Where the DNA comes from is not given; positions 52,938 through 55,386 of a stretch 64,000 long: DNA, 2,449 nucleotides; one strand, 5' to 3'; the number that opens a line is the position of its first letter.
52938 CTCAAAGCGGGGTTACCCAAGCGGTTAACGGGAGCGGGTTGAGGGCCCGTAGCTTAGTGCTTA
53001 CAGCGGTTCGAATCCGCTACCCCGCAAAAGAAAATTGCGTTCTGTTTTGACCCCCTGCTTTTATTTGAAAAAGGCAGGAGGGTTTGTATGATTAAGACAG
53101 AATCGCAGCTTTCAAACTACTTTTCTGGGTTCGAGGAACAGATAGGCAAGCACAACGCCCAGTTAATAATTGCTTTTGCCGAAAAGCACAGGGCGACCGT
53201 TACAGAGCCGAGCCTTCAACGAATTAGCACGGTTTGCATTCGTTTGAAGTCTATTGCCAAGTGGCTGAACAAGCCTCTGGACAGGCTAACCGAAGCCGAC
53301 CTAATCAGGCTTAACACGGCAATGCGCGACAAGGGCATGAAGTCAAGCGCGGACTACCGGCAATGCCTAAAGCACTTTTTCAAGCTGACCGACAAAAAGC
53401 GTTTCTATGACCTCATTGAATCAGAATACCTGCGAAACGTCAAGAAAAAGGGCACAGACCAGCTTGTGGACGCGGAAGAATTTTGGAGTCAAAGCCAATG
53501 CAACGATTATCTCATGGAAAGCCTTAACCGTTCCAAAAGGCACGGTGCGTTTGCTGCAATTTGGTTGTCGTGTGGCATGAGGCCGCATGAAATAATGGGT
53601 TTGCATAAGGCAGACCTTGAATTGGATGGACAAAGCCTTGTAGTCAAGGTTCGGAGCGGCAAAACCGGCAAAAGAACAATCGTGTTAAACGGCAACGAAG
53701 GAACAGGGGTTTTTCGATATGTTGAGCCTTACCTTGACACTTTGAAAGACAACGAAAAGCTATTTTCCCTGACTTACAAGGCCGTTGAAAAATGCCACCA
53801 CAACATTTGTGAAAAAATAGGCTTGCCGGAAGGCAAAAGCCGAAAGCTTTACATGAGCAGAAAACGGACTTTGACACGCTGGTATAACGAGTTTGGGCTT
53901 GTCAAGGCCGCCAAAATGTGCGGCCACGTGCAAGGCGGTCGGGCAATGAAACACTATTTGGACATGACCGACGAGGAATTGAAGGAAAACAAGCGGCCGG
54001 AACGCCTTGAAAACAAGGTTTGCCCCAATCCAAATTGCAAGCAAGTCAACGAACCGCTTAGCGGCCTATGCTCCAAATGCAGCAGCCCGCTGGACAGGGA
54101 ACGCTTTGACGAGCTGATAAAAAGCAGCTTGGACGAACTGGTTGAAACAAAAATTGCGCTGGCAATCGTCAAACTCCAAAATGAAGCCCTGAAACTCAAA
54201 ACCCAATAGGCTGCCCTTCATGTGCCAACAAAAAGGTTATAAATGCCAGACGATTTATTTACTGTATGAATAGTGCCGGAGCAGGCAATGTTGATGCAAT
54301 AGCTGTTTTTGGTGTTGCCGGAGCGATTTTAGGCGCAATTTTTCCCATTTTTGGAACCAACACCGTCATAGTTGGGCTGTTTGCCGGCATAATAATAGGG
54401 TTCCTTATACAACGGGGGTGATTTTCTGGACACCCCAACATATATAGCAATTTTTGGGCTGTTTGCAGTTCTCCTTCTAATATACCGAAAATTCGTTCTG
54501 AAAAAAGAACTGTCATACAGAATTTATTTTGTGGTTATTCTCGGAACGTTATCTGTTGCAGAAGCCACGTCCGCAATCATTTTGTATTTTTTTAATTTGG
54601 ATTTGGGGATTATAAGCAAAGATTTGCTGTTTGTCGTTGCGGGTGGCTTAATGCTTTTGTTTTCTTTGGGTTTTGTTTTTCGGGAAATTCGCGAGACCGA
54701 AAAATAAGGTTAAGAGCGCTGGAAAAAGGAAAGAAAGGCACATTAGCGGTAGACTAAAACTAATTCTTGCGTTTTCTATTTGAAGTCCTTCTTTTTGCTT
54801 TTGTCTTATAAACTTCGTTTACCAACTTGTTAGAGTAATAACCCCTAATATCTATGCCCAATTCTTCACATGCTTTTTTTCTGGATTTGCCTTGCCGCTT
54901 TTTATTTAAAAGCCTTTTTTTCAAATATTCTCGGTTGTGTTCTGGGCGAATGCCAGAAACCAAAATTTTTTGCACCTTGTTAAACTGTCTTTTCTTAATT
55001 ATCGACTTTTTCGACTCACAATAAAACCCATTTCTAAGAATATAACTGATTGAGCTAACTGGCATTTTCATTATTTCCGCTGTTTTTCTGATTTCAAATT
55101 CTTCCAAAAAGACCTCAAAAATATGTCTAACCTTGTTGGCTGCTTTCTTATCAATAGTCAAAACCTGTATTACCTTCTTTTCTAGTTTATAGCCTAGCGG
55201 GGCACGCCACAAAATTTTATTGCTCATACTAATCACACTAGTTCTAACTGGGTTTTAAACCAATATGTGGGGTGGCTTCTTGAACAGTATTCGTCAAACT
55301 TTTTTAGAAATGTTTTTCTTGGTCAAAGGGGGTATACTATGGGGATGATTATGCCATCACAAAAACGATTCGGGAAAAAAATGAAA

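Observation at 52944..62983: Integrated element of about 10 kb at tRNA-Leu(GAG) with an 11-bp att-like direct repeat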

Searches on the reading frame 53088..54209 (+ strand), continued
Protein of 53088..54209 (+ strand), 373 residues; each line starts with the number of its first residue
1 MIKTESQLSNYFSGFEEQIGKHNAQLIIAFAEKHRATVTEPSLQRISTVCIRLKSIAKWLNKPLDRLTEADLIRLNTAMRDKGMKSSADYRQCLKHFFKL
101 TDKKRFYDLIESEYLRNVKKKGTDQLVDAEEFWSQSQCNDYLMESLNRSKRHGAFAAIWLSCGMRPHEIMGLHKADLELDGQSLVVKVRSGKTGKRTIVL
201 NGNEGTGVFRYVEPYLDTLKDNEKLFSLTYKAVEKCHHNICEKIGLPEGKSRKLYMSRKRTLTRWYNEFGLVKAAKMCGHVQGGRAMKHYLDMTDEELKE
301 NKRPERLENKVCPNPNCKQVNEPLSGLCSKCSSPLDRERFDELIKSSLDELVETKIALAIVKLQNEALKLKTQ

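Call 63: search_protein_families(library=pfam, max_evalue=1, proteins=[L007:3109-3444:-, L007:3455-3778:-, L002:2819-3055:+, L002:3143-3310:+, L003:1801-2082:-, L007:3897-4313:-, L007:4313-4966:-, L007:957-1583:-])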
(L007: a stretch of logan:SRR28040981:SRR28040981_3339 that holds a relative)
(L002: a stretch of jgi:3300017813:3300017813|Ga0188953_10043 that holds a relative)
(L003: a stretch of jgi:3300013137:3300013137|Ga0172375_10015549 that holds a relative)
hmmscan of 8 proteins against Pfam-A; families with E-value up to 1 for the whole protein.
L007:3109-3444:- (111 aa): 1 family
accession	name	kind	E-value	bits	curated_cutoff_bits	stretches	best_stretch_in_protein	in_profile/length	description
PF11283.13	DUF3084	-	0.068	13.6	25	1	8-36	40-68/77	Protein of unknown function (DUF3084)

L007:3455-3778:- (107 aa): 3 families
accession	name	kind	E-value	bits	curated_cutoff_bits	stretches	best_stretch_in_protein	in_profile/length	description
PF23924.1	DUF7263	-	0.026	14.6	27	1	18-51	7-40/222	Family of unknown function (DUF7263)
PF14716.13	HHH_8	-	0.037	14.8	30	1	37-77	24-58/73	Helix-hairpin-helix domain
PF20315.3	DUF6611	-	0.066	13.7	27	1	11-52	47-88/168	Family of unknown function (DUF6611)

L002:2819-3055:+ (78 aa): 0 families

L002:3143-3310:+ (55 aa): 2 families
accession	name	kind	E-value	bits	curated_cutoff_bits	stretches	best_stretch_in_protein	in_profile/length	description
PF17280.7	DUF5345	-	0.088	13.4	27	1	8-35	41-68/77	Family of unknown function (DUF5345)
PF03918.19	CcmH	-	0.24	11.1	25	1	20-52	93-125/143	Cytochrome C biogenesis protein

L003:1801-2082:- (93 aa): 0 families

L007:3897-4313:- (138 aa): 0 families

L007:4313-4966:- (217 aa): 0 families

L007:957-1583:- (208 aa): 3 families
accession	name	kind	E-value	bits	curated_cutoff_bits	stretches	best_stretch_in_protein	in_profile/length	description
PF13601.12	HTH_34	-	0.03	14.9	27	1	20-70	4-54/80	Winged helix DNA-binding domain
PF02082.26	Rrf2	-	0.28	11.8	30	0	38-62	31-55/132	Iron-dependent Transcriptional regulator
PF19195.5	DUF5870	-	0.31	10.3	25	1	98-142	369-413/488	Family of unknown function (DUF5870)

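Call 79: predict_structure(alignment_id=A1)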
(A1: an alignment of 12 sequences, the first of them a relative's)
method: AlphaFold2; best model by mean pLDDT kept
length: 373 residues; sequences in the alignment: 12
mean_pLDDT: 81.4   pTM: 0.56
mean pLDDT of the five models: 81.4, 81.5, 80.4, 77.6, 76.2
residues with pLDDT >= 90: 89; 70-90: 221; 50-70: 52; < 50: 11
segments of 3 or more residues with pLDDT < 50: 1-3, 119-125
pLDDT, mean of each block of 10 residues (from residue 1): 59 84 90 81 82 87 86 77 66 84 73 56 53 87 95 95 90 93 92 86 89 93 88 92 91 88 81 82 70 69 64 85 67 82 84 87 87 74
secondary structure, 60 per line:
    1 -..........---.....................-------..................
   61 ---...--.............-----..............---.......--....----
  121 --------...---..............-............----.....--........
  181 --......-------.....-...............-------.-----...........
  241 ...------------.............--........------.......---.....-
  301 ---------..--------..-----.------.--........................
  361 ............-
elements in order: H2-11 H15-35 H43-60 H69-81 H87-100 H104-110 H113-116 H135-148 H150-161 H166-170 E177-180 E183-188 E196-200 H202-216 H230-243 H256-268 H271-278 H285-291 H295-299 H337-372
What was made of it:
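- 53088..54209 (+): Tyrosine integrase, 373 aa, with a C-terminal zinc ribbon and a long terminal helix. AF2 pLDDT 81.4 (call 79).
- On Tyrosine recombinase superfamily: AF2 model with pLDDT 81.4 (call 79).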

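Call 84: fold_search(model_id=the predicted structure, library=pdb)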
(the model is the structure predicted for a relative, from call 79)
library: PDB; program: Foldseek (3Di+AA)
matches with E <= 10: 155; with E <= 0.001: 37
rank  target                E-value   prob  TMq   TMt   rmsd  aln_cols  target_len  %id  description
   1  5hxy_D                2.6e-07  1.00  0.37  0.48  14.3       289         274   19  Crystal structure of XerA recombinase (released 2017-02-01)
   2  5hxy_C                3.0e-07  1.00  0.36  0.47  14.1       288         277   18  Crystal structure of XerA recombinase (released 2017-02-01)
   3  5hxy_B                3.4e-07  1.00  0.36  0.47  14.4       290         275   18  Crystal structure of XerA recombinase (released 2017-02-01)
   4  5hxy_A                5.2e-07  1.00  0.36  0.47  13.9       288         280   18  Crystal structure of XerA recombinase (released 2017-02-01)
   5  5hxy_F                6.9e-07  1.00  0.36  0.48  13.8       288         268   19  Crystal structure of XerA recombinase (released 2017-02-01)
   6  5jk0_B                4.2e-06  1.00  0.50  0.54   8.0       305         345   17  Crystal structure of XerH site-specific recombinase bound to difH substrate: pre-cleavage complex (released 2016-12-28)
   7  6en0_A                5.8e-06  1.00  0.48  0.56   7.2       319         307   14  Structure of the Tn1549 transposon Integrase (aa 82-397) in complex with circular intermediate DNA (CI5-DNA) (released 2018-04-04)
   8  5jk0_A                8.1e-06  1.00  0.49  0.52   8.2       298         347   18  Crystal structure of XerH site-specific recombinase bound to difH substrate: pre-cleavage complex (released 2016-12-28)
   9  5jjv_A                8.9e-06  1.00  0.45  0.47   7.6       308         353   16  Crystal structure of XerH site-specific recombinase bound to palindromic difH substrate: post-cleavage complex (released 2016-12-28)
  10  6en2_A                1.1e-05  1.00  0.48  0.56   7.1       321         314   14  Structure of the Tn1549 transposon Integrase (aa 82-397, R225K) in complex with a circular intermediate DNA (CI6b-DNA) (released 2018-04-04)
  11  6emy_A                1.9e-05  1.00  0.47  0.55   7.0       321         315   15  Structure of the Tn1549 transposon Integrase (aa 82-397, Y379F) in complex with transposon right end DNA (released 2018-04-04)
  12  6emy_B                3.5e-05  1.00  0.48  0.55   6.9       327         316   14  Structure of the Tn1549 transposon Integrase (aa 82-397, Y379F) in complex with transposon right end DNA (released 2018-04-04)
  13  5jk0_C                4.0e-05  1.00  0.46  0.49   9.4       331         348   17  Crystal structure of XerH site-specific recombinase bound to difH substrate: pre-cleavage complex (released 2016-12-28)
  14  5jk0_D                4.2e-05  1.00  0.47  0.50   8.7       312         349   18  Crystal structure of XerH site-specific recombinase bound to difH substrate: pre-cleavage complex (released 2016-12-28)
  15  6emz_A                4.4e-05  1.00  0.49  0.56   7.0       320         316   13  Structure of the Tn1549 transposon Integrase (aa 82-397, R225K) in complex with circular intermediate DNA (CI5-DNA) (released 2018-04-04)
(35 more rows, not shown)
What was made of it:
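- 53088..54209 (+): Foldseek matches XerA, XerH, Cre and lambda Int (call 84).
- On Tyrosine recombinase superfamily: Foldseek probability 1.00 to XerA 5hxy, XerH, Tn1549 Int, Cre and lambda Int (call 84).
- On Classical / type II (pNOB8-type) archaeal integrases: Structure identity to XerA is 18-19% (call 84).
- The fold is confirmed (calls 79, 84).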

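Call 86: fold_search(model_id=the predicted structure, library=viral)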
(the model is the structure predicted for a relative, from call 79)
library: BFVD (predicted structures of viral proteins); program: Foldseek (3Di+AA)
matches with E <= 10: 280; with E <= 0.001: 59
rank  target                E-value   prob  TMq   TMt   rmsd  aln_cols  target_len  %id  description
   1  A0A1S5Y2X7            6.2e-11  1.00  0.60  0.60  16.6       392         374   20  Integrase catalytic domain-containing protein [uncultured archaeal virus]
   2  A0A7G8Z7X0            3.3e-07  1.00  0.49  0.51   7.7       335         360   15  (no name in the UniProt tables at hand)
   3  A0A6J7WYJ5            6.4e-07  1.00  0.55  0.68   4.6       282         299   14  DNA_BRE_C domain containing protein [uncultured Caudovirales phage]
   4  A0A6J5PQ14            7.7e-07  1.00  0.47  0.45  10.9       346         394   17  Integrase [uncultured Caudovirales phage]
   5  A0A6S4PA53            1.9e-06  1.00  0.46  0.49   8.7       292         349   14  Integrase [uncultured phage_MedDCM-OCT-S31-C1]
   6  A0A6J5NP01            3.7e-06  1.00  0.47  0.53   6.0       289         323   16  Integrase [uncultured Caudovirales phage]
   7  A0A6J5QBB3            4.8e-06  1.00  0.49  0.50   7.2       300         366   14  Integrase [uncultured Caudovirales phage]
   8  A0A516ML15            5.3e-06  1.00  0.49  0.49   6.2       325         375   18  (no name in the UniProt tables at hand)
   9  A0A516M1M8            5.3e-06  1.00  0.44  0.56   6.6       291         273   14  (no name in the UniProt tables at hand)
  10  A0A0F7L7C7            7.8e-06  1.00  0.44  0.57   8.2       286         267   17  Integrase [uncultured marine virus]
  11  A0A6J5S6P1            8.9e-06  1.00  0.46  0.54   6.0       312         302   14  XerC Integrase [uncultured Caudovirales phage]
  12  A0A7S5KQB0            9.4e-06  1.00  0.51  0.50   6.1       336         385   14  (no name in the UniProt tables at hand)
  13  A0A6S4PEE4            1.0e-05  1.00  0.51  0.63   5.8       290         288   13  Integrase [uncultured phage_MedDCM-OCT-S38-C3]
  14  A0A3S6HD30            1.1e-05  1.00  0.50  0.50   8.9       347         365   10  (no name in the UniProt tables at hand)
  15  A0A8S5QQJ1            1.1e-05  1.00  0.47  0.55   6.7       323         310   15  Integrase [Siphoviridae sp. ctgBD49]
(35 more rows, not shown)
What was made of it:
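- The best BFVD structural match is an integrase of an uncultured archaeal virus (call 86).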

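Call 90: search_dna_similar(collection=phages, mode=protein, query=window:53088-54209:+, max_evalue=0.001, max_rows=12)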
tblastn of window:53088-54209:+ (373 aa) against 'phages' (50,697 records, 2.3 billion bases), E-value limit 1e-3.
Records with a match: 1; places in all: 1; records where one place covers at least 80% of the query: 1.
Best place of each record, by identity: <60% 1.
By first word of the organism name: Geoglobus 1.
By host as written in the record: Geoglobus acetivorans strain SBH6 1.
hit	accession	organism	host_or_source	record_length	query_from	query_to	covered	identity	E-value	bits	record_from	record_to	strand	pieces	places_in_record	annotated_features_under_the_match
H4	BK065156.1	Geoglobus acetivorans pleomorphic virus 1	Geoglobus acetivorans strain SBH6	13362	45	343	80%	22.5%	2e-4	49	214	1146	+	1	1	integrase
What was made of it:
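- Closest known: SNJ2-type temperate pleolipoviruses of haloarchaea. Different: tblastn of the integrase against the phage collection returned only the Geoglobus virus at E up to 1e-3 (call 90); I did not check that SNJ2 is in that collection.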

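Call 91: search_dna_similar(collection=plasmids, mode=protein, query=window:53088-54209:+, max_evalue=0.001, max_rows=12)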
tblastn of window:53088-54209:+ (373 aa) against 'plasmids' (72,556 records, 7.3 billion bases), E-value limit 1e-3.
Records with a match: 1; places in all: 1; records where one place covers at least 80% of the query: 0.
Best place of each record, by identity: <60% 1.
By first word of the organism name: Parageobacillus 1.
By predicted mobility (MOB-suite, as given by PLSDB): non-mobilizable 1.
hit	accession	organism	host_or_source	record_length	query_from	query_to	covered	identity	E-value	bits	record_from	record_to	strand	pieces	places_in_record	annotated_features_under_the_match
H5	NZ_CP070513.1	Parageobacillus toebii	cell culture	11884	142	301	43%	31.0%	4e-5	53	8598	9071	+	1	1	tyrosine-type recombinase/integrase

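Call 101: search_protein_families(library=pfam, max_evalue=1, proteins=[L007:1584-1724:-, L002:3447-3590:-, L004:2964-3113:-])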
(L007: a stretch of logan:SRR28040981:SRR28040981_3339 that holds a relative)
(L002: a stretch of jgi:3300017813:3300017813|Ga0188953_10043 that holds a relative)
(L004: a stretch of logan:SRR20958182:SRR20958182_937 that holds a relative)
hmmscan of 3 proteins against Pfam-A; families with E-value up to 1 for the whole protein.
L007:1584-1724:- (46 aa): 1 family
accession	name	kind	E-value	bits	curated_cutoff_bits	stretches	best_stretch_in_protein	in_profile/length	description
PF04014.23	MazE_antitoxin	-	8.2e-05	22.9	24.7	1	13-43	11-41/48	Antidote-toxin recognition MazE, bacterial antitoxin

L002:3447-3590:- (47 aa): 1 family
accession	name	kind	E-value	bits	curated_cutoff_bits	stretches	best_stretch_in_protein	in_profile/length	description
PF04014.23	MazE_antitoxin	-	2.7e-06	27.6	24.7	1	15-45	11-41/48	Antidote-toxin recognition MazE, bacterial antitoxin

L004:2964-3113:- (49 aa): 1 family
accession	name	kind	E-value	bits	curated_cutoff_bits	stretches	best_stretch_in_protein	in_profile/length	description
PF04014.23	MazE_antitoxin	-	0.00013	22.3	24.7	1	15-44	13-42/48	Antidote-toxin recognition MazE, bacterial antitoxin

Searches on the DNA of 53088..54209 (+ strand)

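Call 88: search_rna_families(sources=[L001, L008, L009, L010, L003, L005, L020], threshold=gathering)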
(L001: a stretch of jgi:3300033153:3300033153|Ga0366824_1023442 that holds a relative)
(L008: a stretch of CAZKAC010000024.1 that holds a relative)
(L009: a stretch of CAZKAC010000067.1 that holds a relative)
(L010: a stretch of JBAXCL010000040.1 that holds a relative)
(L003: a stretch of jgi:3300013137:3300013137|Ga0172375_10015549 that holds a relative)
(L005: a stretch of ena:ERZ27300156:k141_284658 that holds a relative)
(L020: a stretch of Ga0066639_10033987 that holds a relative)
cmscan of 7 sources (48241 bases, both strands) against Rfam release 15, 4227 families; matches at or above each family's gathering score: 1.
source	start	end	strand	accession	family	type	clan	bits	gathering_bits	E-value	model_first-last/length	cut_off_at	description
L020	102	285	+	RF00005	tRNA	Gene; tRNA;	CL00001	43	29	6.5e-06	1-71/71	no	tRNA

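Call 89: search_rna_families(sources=[L001, L008, L009, L010], threshold=evalue, max_evalue=0.01)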
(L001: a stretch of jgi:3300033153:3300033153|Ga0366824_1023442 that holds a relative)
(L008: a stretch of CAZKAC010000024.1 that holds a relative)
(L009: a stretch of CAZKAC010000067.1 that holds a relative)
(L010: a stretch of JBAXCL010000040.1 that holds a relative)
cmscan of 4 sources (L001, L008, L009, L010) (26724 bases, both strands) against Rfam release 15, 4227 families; matches with E-value up to 0.01: 1.
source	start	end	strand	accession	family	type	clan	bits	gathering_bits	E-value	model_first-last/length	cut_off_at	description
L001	4301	4420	+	RF00005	tRNA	Gene; tRNA;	CL00001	43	29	3.4e-06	1-71/71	no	tRNA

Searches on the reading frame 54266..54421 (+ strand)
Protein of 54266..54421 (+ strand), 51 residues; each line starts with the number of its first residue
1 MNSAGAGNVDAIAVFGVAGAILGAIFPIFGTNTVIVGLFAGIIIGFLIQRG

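Call 62: search_protein_families(library=phrogs, max_evalue=1, proteins=[window:54266-54421:+])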
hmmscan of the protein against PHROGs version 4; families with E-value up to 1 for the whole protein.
window:54266-54421:+ (51 aa): 0 families

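Call 63: search_protein_families(library=pfam, max_evalue=1, proteins=[window:54266-54421:+])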
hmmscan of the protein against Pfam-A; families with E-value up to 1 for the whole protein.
window:54266-54421:+ (51 aa): 1 family
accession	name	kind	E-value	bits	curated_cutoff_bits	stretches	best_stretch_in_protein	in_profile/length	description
PF10439.15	Bacteriocin_IIc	-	0.84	10.1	27.1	1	5-43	21-58/59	Bacteriocin class II with double-glycine leader peptide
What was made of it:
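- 54266..54421 (+): 51-aa protein made of two hydrophobic helices. An overlapping 85-aa ORF on the - strand (54259-54516) is the alternative call. No family hit (calls 62, 63).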

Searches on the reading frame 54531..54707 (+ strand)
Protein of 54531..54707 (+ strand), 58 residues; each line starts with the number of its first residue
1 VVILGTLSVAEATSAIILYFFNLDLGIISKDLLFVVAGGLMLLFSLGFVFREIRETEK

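Call 10: search_protein_families(library=pfam, max_evalue=0.01, proteins=[window:54531-54707:+])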
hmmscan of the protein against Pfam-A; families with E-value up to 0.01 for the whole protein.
window:54531-54707:+ (58 aa): 1 family
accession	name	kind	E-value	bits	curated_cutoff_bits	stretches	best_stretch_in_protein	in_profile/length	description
PF11026.13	DUF2721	-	0.0024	18.2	28.3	1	1-54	66-121/129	Protein of unknown function (DUF2721)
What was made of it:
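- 54531..54707 (+): 58-aa protein with two transmembrane helices. Only a weak DUF2721 hit, E 0.0024 (call 10).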

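Call 62: search_protein_families(library=phrogs, max_evalue=1, proteins=[window:54531-54707:+])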
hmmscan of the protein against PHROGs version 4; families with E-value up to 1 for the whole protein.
window:54531-54707:+ (58 aa): 1 family
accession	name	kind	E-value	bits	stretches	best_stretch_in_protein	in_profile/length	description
phrog_27256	-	unknown function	0.39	11.8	1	5-33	32-60/65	-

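Call 63: search_protein_families(library=pfam, max_evalue=1, proteins=[window:54531-54707:+])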
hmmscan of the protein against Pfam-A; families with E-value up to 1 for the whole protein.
window:54531-54707:+ (58 aa): 3 families
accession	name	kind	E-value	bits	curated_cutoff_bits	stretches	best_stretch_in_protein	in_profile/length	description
PF11026.13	DUF2721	-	0.0024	18.2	28.3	1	1-54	66-121/129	Protein of unknown function (DUF2721)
PF00746.26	Gram_pos_anchor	-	0.12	12.8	20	1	32-51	18-37/43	LPXTG cell wall anchor motif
PF14007.11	YtpI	-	0.18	12.6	29.4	1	10-56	34-80/87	YtpI-like protein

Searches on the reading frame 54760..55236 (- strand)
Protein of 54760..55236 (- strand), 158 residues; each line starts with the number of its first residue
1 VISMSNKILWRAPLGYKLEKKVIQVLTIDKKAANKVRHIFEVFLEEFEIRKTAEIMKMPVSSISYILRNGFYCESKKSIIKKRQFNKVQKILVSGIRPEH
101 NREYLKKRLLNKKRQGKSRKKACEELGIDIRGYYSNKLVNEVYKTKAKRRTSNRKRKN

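Call 9: search_protein_families(library=pfam, max_evalue=0.01, proteins=[window:54760-55236:-])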
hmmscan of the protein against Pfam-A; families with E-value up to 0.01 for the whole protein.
window:54760-55236:- (158 aa): 0 families
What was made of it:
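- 54760..55236 (-): 158-aa basic protein (pI 10.4), probably DNA-binding. No Pfam hit (call 9).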

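Call 12: search_protein_families(library=phrogs, max_evalue=0.01, proteins=[window:54760-55236:-])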
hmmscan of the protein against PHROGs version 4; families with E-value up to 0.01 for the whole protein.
window:54760-55236:- (158 aa): 1 family
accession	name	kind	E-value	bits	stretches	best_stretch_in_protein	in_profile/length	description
phrog_7701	-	DNA, RNA and nucleotide metabolism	1.2e-06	29.8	1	12-97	4-90/137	DNA invertase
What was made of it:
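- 54760..55236 (-): PHROG 7701 'DNA invertase', E 1e-6 over residues 12-97 (call 12).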

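Call 37: search_protein_families(library=padloc, max_evalue=0.01, proteins=[window:54760-55236:-])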
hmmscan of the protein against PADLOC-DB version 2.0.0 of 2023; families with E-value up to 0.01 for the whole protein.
window:54760-55236:- (158 aa): 0 families

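Call 38: search_protein_families(library=ncbifam, max_evalue=0.01, proteins=[window:54760-55236:-])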
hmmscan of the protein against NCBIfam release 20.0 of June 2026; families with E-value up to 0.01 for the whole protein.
window:54760-55236:- (158 aa): 0 families
